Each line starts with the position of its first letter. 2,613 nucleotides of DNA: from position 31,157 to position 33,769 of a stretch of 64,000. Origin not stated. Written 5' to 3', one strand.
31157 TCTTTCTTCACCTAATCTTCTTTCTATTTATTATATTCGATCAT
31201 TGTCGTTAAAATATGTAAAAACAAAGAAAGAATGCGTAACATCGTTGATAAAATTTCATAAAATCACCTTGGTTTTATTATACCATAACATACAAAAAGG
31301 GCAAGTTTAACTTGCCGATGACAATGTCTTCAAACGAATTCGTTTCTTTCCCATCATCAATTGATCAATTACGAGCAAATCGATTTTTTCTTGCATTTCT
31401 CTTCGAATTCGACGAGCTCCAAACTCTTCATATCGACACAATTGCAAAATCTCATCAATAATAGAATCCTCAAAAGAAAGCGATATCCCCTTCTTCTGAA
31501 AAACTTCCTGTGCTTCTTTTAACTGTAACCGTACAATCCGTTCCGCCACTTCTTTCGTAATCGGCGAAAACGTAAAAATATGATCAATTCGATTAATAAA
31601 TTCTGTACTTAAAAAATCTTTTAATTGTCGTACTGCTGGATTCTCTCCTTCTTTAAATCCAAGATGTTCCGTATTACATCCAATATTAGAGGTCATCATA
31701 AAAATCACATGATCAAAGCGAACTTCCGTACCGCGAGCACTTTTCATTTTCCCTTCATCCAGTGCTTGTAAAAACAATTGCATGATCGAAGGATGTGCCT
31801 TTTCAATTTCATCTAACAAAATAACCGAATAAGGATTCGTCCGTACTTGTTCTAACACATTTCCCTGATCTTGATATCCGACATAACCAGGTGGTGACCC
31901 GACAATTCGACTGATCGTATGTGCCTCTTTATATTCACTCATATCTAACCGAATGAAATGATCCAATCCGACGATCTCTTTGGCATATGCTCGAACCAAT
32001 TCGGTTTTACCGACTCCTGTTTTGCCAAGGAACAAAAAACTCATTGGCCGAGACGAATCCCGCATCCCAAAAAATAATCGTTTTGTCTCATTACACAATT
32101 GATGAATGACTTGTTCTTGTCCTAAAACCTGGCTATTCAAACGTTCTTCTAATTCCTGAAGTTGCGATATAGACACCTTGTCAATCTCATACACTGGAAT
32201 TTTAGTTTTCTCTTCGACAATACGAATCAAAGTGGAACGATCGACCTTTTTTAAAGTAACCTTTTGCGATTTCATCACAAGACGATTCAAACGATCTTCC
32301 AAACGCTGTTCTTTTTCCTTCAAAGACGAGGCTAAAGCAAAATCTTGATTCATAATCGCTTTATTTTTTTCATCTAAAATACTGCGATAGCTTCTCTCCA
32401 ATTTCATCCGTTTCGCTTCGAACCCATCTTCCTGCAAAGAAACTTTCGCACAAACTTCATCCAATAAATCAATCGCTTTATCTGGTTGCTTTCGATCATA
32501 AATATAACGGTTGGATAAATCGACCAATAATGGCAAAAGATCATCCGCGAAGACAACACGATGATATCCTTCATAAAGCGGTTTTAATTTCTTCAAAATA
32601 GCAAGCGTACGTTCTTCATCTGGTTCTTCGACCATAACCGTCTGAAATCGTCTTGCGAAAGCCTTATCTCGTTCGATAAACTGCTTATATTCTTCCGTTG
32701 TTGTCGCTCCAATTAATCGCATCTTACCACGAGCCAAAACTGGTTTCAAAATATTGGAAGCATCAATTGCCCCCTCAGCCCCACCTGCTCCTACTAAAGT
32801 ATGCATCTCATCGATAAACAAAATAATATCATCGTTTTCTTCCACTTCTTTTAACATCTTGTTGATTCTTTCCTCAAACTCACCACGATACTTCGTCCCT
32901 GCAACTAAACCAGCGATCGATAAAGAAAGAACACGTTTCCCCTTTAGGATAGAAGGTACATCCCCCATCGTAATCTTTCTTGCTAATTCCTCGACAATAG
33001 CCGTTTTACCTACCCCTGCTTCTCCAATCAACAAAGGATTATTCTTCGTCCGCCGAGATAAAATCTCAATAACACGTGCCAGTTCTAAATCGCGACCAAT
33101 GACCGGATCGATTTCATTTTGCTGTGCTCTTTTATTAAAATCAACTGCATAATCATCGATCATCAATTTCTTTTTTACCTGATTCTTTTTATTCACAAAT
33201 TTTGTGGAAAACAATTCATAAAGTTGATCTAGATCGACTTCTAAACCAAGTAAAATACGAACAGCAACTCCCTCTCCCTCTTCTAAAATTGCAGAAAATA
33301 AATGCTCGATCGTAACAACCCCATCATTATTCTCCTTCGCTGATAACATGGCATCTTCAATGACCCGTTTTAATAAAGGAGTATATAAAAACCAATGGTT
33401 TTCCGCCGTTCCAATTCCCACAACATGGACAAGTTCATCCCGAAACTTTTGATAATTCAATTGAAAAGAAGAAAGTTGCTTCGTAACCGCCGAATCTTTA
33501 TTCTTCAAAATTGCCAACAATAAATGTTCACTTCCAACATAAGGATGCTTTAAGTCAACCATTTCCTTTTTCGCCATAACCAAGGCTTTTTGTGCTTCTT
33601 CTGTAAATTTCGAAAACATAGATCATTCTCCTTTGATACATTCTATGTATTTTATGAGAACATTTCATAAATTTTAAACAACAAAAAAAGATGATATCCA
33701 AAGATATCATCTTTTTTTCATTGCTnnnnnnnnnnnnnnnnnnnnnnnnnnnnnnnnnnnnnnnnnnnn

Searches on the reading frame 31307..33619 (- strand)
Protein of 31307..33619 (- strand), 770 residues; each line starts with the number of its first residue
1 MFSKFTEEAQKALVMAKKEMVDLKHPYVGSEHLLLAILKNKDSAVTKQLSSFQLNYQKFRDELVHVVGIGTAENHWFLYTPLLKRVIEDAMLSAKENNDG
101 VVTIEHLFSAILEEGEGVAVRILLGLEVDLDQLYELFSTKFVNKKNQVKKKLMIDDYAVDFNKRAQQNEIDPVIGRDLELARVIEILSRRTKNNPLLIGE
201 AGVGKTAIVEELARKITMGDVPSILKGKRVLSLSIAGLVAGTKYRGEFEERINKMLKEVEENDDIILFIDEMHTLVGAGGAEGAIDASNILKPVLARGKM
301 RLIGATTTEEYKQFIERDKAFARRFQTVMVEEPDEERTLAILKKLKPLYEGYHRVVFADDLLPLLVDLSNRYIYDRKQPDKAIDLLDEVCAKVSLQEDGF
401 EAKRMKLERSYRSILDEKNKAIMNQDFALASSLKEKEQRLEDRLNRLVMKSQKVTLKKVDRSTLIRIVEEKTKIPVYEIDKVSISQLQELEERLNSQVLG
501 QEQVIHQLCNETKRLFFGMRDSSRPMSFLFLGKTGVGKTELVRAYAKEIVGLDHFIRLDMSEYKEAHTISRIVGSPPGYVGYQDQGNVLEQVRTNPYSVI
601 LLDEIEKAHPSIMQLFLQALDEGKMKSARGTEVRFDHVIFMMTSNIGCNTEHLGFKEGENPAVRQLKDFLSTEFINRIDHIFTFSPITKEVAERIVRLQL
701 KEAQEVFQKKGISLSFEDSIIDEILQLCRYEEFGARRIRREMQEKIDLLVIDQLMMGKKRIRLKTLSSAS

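Call 34: find_encoding_contigs(protein=window:31307-33619:-, flank=10000, max_places=1)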
Protein window:31307-33619:- (770 aa): 7 contigs read that carry it; 1 place shown.
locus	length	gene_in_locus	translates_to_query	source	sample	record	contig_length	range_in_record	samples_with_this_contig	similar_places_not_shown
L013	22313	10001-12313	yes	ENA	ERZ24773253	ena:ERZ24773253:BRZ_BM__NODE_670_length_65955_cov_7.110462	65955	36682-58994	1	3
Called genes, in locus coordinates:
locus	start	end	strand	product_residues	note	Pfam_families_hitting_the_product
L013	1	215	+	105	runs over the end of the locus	PF04977:DivIC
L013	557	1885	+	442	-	PF01171:ATP_bind_3, PF11734:TilS_C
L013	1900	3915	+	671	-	PF06480:FtsH_ext, PF00004:AAA, PF07728:AAA_5 (weak), PF17862:AAA_lid_3, PF01434:Peptidase_M41, PF07498:Rho_N (faint)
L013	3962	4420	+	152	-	-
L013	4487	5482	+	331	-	PF00724:Oxidored_FMN (faint), PF01180:DHO_dh (faint), PF01207:Dus, PF00977:His_biosynth, PF01680:SOR_SNZ (faint)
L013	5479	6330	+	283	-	PF06271:RDD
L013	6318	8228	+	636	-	PF01336:tRNA_anti-codon, PF00152:tRNA-synt_2, PF01409:tRNA-synt_2d (faint), PF01588:tRNA_bind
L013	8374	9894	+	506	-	PF03606:DcuC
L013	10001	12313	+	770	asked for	PF02861:Clp_N, PF13191:AAA_16 (weak), PF00004:AAA, PF17871:AAA_lid_9, PF00004:AAA, PF07724:AAA_2, PF07728:AAA_5, PF10431:ClpB_D2-small, +7 more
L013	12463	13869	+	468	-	PF01406:tRNA-synt_1e, PF09334:tRNA-synt_1g (faint)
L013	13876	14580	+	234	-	PF04298:Zn_peptidase_2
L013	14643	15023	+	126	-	PF00636:Ribonuclease_3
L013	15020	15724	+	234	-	PF08032:SpoU_sub_bind, PF00588:SpoU_methylase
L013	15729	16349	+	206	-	PF04542:Sigma70_r2, PF08281:Sigma70_r4_2 (weak)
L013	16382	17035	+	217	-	-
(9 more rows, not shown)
